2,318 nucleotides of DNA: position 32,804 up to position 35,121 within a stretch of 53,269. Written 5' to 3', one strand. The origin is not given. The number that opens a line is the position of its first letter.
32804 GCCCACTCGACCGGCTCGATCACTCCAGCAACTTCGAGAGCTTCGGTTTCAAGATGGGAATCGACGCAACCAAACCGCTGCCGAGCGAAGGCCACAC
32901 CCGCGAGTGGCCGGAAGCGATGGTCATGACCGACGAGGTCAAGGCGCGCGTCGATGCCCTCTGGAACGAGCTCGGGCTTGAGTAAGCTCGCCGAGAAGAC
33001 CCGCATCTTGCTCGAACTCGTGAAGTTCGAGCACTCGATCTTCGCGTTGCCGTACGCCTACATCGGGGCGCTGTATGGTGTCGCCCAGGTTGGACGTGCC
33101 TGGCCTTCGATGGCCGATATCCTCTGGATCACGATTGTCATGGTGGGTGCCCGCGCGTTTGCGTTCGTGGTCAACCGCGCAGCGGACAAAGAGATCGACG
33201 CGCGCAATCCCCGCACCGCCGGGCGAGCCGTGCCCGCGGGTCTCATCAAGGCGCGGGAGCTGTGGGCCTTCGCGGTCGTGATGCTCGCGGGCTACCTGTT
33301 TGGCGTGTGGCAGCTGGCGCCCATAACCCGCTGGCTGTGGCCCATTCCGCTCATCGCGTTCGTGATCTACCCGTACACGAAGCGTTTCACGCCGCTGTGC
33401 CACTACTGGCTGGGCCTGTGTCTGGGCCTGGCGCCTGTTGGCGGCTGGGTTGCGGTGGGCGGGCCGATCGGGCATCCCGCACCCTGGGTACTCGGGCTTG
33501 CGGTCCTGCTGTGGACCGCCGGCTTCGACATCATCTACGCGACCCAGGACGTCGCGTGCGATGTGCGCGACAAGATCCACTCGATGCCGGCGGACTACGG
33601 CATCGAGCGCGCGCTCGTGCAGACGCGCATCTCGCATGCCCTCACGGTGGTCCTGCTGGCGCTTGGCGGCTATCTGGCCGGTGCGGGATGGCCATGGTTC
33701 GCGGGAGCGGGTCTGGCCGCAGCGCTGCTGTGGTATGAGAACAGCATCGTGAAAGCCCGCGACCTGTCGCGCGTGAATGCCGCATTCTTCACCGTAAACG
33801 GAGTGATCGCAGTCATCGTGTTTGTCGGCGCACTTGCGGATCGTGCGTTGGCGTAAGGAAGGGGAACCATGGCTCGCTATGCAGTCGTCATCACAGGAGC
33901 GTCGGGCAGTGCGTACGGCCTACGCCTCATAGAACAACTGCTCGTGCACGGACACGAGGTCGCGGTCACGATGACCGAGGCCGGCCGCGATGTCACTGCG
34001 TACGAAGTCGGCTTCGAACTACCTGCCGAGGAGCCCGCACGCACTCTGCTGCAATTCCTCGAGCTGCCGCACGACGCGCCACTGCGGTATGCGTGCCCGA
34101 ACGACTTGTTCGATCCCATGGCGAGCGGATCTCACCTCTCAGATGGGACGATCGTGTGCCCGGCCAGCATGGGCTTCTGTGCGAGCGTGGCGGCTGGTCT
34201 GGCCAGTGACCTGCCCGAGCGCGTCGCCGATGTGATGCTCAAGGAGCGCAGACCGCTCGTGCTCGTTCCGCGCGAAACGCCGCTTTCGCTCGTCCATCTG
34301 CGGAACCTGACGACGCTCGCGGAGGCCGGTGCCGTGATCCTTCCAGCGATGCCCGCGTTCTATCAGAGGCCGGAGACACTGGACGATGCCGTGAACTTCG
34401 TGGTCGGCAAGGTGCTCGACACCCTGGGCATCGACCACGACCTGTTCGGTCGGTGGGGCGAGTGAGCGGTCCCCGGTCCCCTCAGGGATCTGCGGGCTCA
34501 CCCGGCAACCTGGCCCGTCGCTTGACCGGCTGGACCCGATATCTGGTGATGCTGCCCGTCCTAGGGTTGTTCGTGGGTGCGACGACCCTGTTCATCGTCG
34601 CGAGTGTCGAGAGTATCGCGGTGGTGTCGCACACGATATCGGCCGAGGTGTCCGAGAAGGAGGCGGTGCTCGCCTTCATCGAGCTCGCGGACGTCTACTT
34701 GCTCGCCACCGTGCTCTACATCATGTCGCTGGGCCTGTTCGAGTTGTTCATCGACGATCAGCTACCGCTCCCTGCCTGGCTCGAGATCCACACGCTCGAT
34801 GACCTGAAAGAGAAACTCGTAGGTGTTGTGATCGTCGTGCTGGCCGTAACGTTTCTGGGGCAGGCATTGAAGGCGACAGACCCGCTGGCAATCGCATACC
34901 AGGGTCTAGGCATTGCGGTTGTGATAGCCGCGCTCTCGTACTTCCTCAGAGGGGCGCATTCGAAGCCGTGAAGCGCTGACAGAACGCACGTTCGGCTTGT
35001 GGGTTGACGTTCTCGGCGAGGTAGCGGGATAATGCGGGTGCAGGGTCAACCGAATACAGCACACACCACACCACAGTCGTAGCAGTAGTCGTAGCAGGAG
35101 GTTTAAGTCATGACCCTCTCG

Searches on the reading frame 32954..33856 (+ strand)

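Call 11: search_protein_families(library=pfam, proteins=[window:32954-33856:+])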
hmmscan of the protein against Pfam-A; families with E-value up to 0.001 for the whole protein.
window:32954-33856:+ (300 aa): 1 family
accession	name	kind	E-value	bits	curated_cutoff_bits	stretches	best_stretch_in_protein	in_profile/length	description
PF01040.23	UbiA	-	2.2e-48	165.2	34.2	1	37-280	3-246/250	UbiA prenyltransferase family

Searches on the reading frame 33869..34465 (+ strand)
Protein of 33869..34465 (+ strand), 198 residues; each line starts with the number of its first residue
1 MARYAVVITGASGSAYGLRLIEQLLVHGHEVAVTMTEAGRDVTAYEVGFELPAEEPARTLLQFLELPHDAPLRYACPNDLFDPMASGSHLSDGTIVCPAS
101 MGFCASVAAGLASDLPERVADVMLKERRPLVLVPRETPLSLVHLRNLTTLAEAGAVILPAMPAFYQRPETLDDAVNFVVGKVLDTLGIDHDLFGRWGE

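Call 11: search_protein_families(library=pfam, proteins=[window:33869-34465:+])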
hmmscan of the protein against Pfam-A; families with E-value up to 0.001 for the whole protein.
window:33869-34465:+ (198 aa): 1 family
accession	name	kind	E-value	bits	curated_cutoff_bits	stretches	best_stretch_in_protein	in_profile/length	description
PF02441.25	Flavoprotein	-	4.3e-41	140.6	22.7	1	3-186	2-162/162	Flavoprotein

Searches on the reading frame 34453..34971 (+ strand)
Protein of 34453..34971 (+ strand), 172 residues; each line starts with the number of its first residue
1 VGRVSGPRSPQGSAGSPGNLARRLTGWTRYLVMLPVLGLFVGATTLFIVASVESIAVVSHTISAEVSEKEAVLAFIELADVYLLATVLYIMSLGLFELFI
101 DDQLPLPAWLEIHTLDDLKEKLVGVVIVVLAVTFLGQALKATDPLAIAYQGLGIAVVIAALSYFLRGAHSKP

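Call 11: search_protein_families(library=pfam, proteins=[window:34453-34971:+])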
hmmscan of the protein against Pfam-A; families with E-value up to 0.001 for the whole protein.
window:34453-34971:+ (172 aa): 1 family
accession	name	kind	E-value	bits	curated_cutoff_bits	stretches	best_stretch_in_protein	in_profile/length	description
PF03350.21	UPF0114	-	2.1e-28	99.4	23.1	1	28-137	4-116/117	Uncharacterized protein family, UPF0114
